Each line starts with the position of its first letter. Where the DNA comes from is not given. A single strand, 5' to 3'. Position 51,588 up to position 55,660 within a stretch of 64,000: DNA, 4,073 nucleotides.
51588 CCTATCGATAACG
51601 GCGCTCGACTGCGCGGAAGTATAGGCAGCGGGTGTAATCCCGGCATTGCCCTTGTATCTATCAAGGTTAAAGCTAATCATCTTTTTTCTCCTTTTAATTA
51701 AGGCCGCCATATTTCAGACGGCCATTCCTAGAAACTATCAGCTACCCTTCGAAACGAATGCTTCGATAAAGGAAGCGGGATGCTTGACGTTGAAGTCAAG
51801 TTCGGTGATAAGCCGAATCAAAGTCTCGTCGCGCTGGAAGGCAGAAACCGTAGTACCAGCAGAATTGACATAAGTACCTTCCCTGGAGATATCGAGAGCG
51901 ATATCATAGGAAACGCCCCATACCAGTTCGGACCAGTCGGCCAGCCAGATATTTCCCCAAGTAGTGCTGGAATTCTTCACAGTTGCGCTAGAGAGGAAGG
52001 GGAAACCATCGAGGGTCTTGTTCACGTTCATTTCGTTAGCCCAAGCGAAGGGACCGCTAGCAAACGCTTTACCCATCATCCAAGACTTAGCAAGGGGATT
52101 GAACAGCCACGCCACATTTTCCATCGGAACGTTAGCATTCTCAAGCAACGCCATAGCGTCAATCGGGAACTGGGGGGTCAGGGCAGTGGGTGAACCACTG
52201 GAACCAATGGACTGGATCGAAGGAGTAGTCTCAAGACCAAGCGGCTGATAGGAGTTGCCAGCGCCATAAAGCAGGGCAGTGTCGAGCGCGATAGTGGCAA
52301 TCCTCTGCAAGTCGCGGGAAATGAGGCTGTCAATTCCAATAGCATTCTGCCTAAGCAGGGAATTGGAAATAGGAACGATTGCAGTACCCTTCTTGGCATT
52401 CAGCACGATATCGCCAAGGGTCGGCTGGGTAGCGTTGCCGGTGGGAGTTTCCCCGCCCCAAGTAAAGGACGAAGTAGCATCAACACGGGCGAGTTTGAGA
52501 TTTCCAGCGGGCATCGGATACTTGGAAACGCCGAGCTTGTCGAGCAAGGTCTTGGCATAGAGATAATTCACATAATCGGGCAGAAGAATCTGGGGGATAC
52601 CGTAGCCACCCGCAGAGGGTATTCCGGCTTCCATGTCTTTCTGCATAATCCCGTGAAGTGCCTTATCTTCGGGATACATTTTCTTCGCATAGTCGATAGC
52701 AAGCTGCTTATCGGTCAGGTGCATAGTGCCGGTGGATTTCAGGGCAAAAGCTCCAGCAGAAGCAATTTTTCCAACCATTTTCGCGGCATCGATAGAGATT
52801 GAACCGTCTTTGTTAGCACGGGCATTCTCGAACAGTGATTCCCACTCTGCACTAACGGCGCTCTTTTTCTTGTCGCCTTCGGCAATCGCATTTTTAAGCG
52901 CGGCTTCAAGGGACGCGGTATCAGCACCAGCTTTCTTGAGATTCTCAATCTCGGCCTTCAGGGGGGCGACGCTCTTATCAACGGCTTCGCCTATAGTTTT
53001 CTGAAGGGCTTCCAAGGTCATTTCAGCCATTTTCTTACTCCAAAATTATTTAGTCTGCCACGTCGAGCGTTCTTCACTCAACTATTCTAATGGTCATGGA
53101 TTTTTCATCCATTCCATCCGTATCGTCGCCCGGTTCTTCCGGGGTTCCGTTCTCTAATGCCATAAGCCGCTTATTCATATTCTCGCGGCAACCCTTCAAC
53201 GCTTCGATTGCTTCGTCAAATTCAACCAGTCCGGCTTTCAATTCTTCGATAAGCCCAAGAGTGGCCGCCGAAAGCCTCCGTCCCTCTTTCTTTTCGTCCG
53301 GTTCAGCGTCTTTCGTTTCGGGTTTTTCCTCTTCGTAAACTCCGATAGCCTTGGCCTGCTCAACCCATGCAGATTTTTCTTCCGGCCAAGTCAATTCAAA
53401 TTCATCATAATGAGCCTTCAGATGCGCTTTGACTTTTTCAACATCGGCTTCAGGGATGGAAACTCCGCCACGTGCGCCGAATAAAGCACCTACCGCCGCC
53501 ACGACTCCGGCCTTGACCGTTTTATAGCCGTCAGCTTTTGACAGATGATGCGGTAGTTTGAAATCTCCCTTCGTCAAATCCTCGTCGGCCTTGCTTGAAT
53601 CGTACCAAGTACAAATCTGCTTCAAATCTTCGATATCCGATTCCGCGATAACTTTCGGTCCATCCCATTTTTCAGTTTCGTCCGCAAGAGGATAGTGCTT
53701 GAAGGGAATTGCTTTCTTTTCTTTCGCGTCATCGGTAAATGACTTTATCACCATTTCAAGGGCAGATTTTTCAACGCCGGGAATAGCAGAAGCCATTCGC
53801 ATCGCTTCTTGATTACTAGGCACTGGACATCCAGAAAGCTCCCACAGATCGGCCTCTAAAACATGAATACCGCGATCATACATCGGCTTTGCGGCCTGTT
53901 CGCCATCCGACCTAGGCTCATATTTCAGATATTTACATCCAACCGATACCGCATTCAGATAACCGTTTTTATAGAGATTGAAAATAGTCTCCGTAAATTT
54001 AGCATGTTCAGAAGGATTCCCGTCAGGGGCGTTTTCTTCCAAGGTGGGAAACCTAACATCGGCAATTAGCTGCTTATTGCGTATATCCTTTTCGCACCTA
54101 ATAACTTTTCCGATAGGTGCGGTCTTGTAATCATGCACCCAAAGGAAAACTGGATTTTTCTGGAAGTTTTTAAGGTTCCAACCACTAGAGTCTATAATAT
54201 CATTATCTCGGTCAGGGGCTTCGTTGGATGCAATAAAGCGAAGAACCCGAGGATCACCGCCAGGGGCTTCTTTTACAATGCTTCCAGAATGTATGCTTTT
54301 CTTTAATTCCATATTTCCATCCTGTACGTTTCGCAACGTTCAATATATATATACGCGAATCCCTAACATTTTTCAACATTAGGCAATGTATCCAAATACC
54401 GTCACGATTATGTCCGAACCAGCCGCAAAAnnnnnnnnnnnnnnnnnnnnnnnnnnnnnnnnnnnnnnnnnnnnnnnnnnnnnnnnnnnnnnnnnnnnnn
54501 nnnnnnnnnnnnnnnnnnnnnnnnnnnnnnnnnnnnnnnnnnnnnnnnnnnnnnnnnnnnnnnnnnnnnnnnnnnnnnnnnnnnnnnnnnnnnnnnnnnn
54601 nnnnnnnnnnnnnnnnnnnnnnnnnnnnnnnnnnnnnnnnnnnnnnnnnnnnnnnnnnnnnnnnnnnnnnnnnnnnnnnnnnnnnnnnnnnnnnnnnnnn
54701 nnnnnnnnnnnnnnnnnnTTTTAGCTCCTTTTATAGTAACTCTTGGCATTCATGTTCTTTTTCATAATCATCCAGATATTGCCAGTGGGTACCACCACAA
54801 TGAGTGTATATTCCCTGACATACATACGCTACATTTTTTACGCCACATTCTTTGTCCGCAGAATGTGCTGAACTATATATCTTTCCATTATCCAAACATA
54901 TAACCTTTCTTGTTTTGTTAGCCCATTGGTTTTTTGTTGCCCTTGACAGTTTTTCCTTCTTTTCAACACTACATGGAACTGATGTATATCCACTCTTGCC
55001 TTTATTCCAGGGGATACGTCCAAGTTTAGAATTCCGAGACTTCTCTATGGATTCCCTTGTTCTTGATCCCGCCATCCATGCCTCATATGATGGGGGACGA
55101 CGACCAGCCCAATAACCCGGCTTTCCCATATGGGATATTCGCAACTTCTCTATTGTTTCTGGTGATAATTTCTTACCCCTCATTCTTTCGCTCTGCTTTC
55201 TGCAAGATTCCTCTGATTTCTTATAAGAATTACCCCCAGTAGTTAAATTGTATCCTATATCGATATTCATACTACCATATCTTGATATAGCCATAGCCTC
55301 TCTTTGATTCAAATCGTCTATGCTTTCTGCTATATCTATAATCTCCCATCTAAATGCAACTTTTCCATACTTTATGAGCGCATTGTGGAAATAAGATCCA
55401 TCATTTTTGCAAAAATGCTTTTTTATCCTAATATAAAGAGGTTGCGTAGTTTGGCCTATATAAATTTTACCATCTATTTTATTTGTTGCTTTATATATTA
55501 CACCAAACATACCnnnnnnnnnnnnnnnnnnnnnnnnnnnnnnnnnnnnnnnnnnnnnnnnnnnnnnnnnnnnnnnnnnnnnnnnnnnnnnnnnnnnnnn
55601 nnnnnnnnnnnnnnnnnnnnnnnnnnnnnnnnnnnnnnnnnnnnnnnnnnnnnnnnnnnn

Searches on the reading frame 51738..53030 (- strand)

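Call 94: search_protein_families(library=pfam, proteins=[window:51738-53030:-], max_evalue=0.01)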
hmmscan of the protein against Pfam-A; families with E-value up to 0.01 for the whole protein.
window:51738-53030:- (430 aa): 1 family
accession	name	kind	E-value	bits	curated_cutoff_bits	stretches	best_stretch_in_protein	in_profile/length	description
PF05065.19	Phage_capsid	-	8e-28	98.1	24.2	1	141-422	1-276/280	Phage capsid family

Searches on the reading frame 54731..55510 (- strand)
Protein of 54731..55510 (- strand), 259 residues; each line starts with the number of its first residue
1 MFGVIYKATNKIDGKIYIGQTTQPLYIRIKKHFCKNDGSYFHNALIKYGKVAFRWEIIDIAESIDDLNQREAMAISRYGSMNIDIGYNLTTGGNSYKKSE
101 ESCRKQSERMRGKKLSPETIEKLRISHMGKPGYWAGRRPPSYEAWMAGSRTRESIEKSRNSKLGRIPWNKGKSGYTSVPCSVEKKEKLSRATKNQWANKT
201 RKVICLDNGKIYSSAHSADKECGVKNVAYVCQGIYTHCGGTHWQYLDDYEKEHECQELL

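Call 94: search_protein_families(library=pfam, proteins=[window:54731-55510:-], max_evalue=0.01)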
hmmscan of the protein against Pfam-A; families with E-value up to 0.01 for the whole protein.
window:54731-55510:- (259 aa): 2 families
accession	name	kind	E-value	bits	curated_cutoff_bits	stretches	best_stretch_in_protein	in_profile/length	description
PF01541.30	GIY-YIG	-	5.7e-09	36.6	22.6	1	3-81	2-75/78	GIY-YIG catalytic domain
PF07460.16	NUMOD3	-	0.0026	18.1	20.4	0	112-136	1-25/37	NUMOD3 motif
